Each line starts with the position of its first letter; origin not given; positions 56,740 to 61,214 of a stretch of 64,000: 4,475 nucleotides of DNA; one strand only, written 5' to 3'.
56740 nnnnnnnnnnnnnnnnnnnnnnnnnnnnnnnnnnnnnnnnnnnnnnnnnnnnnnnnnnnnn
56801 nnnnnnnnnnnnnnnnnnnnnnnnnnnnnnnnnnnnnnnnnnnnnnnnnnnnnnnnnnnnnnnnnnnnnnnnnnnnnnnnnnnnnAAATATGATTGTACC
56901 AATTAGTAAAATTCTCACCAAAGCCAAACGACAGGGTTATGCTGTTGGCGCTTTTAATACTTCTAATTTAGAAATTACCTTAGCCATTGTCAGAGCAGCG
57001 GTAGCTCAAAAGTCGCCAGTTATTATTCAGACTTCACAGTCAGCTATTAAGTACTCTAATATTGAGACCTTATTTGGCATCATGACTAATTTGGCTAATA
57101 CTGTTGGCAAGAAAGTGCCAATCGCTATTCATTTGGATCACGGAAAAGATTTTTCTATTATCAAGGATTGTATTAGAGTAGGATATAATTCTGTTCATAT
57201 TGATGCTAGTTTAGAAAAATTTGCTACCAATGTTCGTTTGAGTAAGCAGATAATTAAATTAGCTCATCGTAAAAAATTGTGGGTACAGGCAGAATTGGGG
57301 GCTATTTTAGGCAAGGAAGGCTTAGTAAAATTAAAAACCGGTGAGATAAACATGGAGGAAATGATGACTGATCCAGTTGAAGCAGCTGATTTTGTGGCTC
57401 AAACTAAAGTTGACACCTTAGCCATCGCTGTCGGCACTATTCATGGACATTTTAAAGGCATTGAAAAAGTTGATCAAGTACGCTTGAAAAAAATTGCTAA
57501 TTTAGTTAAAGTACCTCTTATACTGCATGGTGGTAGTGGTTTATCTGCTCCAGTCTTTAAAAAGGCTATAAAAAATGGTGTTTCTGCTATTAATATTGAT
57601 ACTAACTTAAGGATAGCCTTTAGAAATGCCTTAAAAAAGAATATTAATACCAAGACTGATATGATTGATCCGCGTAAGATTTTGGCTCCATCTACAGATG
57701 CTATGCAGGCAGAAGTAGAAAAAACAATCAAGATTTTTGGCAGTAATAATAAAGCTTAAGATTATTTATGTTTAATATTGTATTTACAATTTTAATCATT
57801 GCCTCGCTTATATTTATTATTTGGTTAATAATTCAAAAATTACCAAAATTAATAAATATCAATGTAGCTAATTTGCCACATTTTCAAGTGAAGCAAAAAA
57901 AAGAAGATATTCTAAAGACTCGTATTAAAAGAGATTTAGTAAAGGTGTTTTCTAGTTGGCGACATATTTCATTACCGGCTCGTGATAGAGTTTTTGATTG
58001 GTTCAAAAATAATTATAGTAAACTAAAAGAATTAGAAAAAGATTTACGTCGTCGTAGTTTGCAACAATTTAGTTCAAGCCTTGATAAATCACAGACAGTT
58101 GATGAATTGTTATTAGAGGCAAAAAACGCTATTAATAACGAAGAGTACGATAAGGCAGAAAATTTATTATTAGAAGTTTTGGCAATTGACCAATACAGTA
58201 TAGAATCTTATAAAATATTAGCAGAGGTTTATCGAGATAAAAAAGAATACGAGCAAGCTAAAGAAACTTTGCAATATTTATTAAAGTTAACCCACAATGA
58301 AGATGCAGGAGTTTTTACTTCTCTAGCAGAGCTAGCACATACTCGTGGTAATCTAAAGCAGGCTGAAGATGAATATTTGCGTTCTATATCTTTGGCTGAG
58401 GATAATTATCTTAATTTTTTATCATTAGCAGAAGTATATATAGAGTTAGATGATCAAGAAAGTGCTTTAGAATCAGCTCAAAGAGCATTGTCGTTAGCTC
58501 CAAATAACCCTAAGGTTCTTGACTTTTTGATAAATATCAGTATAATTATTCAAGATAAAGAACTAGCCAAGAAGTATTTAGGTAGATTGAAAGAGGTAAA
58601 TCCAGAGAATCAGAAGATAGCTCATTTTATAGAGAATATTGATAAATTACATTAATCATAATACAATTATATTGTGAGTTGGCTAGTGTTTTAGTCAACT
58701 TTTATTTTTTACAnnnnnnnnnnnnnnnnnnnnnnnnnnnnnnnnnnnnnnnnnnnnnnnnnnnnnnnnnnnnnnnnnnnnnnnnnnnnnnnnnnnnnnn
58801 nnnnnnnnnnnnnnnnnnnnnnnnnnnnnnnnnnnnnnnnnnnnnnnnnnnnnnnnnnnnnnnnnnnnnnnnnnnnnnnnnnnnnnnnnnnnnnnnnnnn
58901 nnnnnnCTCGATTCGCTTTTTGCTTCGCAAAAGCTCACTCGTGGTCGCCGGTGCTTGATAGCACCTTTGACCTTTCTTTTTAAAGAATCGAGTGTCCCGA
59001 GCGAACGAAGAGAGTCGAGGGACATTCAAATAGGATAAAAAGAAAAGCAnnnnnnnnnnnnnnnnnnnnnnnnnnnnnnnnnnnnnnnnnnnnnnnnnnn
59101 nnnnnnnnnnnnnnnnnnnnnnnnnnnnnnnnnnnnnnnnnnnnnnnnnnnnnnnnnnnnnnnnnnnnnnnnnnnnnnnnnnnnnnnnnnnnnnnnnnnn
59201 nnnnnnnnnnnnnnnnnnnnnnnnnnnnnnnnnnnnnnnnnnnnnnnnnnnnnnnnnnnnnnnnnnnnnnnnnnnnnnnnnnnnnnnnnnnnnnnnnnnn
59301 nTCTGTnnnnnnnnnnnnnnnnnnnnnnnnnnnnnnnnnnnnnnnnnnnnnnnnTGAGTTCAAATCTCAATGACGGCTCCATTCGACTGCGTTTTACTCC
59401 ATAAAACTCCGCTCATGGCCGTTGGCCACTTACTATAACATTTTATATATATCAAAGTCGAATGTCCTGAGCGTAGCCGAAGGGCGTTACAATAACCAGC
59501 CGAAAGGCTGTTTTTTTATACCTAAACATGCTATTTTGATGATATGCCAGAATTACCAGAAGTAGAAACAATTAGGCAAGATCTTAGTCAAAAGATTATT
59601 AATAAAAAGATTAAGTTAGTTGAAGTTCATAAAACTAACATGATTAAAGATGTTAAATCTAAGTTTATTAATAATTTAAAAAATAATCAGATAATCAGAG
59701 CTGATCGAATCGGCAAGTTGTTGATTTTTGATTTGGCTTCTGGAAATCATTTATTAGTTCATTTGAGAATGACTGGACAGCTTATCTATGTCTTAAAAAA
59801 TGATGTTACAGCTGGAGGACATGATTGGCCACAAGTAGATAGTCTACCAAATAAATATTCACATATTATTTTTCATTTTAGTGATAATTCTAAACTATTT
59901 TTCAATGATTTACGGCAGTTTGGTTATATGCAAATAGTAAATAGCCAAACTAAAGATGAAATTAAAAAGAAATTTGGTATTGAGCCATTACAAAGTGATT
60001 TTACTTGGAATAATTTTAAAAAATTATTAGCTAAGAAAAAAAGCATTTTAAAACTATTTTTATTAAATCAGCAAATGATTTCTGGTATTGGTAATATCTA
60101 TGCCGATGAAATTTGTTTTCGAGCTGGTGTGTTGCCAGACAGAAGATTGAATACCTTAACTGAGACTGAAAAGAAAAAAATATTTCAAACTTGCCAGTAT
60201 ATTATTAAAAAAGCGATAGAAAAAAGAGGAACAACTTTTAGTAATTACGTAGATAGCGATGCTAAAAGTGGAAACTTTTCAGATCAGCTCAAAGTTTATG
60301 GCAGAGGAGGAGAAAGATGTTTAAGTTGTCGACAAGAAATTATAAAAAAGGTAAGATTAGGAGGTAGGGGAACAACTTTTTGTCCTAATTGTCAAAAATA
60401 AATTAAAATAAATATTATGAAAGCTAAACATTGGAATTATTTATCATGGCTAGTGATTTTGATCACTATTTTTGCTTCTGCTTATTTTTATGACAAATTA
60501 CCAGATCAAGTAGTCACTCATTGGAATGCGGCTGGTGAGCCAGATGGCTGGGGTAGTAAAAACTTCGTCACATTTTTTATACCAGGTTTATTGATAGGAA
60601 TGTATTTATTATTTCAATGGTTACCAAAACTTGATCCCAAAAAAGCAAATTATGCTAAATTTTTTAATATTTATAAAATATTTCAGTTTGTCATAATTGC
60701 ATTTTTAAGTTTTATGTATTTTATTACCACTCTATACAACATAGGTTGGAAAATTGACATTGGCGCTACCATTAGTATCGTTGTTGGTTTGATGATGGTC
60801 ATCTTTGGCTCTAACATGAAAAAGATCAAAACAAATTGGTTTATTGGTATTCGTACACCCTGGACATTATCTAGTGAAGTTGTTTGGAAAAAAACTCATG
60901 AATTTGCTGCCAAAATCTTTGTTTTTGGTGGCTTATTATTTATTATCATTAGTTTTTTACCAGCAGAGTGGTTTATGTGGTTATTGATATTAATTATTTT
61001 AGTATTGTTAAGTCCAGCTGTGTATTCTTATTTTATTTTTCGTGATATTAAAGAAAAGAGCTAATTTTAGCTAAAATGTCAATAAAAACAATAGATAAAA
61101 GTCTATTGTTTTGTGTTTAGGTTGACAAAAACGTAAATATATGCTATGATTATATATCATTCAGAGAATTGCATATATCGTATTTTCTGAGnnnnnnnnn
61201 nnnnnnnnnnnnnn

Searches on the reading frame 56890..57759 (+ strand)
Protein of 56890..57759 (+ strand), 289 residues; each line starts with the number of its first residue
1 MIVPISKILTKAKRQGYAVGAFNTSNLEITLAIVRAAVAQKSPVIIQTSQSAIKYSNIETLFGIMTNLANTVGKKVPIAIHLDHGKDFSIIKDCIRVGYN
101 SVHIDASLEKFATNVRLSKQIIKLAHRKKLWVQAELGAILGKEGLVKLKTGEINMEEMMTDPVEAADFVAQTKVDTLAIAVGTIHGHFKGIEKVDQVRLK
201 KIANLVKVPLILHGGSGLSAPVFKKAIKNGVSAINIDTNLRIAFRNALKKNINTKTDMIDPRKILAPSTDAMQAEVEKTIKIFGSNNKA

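Call 76: search_protein_families(library=pfam, proteins=[window:56890-57759:+], max_evalue=0.0001)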
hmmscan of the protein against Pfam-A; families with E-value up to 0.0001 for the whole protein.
window:56890-57759:+ (289 aa): 1 family
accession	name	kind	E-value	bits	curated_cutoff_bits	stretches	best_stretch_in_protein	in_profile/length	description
PF01116.26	F_bP_aldolase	-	6.1e-87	292.1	25.5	1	5-288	3-277/277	Fructose-bisphosphate aldolase class-II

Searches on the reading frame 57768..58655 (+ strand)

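Call 76: search_protein_families(library=pfam, proteins=[window:57768-58655:+], max_evalue=0.0001)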
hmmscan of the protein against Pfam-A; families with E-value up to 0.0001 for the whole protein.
window:57768-58655:+ (295 aa): 11 families
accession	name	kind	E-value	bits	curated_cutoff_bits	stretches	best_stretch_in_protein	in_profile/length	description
PF07719.23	TPR_2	-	1.8e-12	46.8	27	0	220-247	7-34/34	Tetratricopeptide repeat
PF23914.1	TPR_CcmH_CycH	-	9.4e-11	42.2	42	1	211-285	47-124/158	Cytochrome c-type biogenesis protein H TPR domain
PF13181.12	TPR_8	-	9.4e-11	41.4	25.7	0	219-247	6-34/34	Tetratricopeptide repeat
PF00515.34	TPR_1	-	2.1e-08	34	27.8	0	219-247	6-34/34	Tetratricopeptide repeat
PF14559.12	TPR_19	-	1e-07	32.6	25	0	124-177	4-57/68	Tetratricopeptide repeat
PF13428.12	TPR_14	-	1.5e-07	31.9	23.5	0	218-255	5-42/44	Tetratricopeptide repeat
PF13424.12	TPR_12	-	6.5e-07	29.9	30.1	0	185-245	8-76/77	Tetratricopeptide repeat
PF13176.12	TPR_7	-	2.3e-06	27.7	27.9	0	218-248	3-33/36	Tetratricopeptide repeat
PF13431.12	TPR_17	-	5.4e-06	26.7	24.4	0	133-165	1-33/34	Tetratricopeptide repeat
PF19529.4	DUF6057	-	8.7e-06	25.3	29.8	1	212-275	340-405/569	Family of unknown function (DUF6057)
PF13432.12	TPR_16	-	1.4e-05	25.8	32.7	0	152-207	4-58/65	Tetratricopeptide repeat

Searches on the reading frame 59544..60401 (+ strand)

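Call 77: search_protein_families(library=pfam, proteins=[window:59544-60401:+], max_evalue=0.01)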
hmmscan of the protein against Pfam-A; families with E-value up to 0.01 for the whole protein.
window:59544-60401:+ (285 aa): 5 families
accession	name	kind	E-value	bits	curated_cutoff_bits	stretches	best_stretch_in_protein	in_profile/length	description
PF01149.29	Fapy_DNA_glyco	-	5.7e-32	111.2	25.5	1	1-129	1-117/117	Formamidopyrimidine-DNA glycosylase N-terminal domain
PF06831.19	H2TH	-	1.1e-23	83.4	34.7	1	145-232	2-89/93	Formamidopyrimidine-DNA glycosylase H2TH domain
PF06827.20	zf-FPG_IleRS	-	3.5e-07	30.4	21.3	1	256-285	1-29/30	Zinc finger found in FPG and IleRS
PF05833.16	NFACT_N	-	9.3e-07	28.4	31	1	147-235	169-254/456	NFACT N-terminal and middle domains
PF00416.27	Ribosomal_S13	-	0.00042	21.1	31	1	177-228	18-69/128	Ribosomal protein S13/S18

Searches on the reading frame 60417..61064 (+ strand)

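Call 77: search_protein_families(library=pfam, proteins=[window:60417-61064:+], max_evalue=0.01)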
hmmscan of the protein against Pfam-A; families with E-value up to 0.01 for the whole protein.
window:60417-61064:+ (215 aa): 2 families
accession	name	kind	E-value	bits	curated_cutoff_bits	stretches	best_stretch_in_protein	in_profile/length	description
PF13630.11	SdpI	-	2.6e-21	76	28.2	1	136-204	1-71/71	SdpI/YfhL protein family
PF07853.16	DUF1648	-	2.9e-20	72.1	28.7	1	12-59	1-48/49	Domain of unknown function (DUF1648)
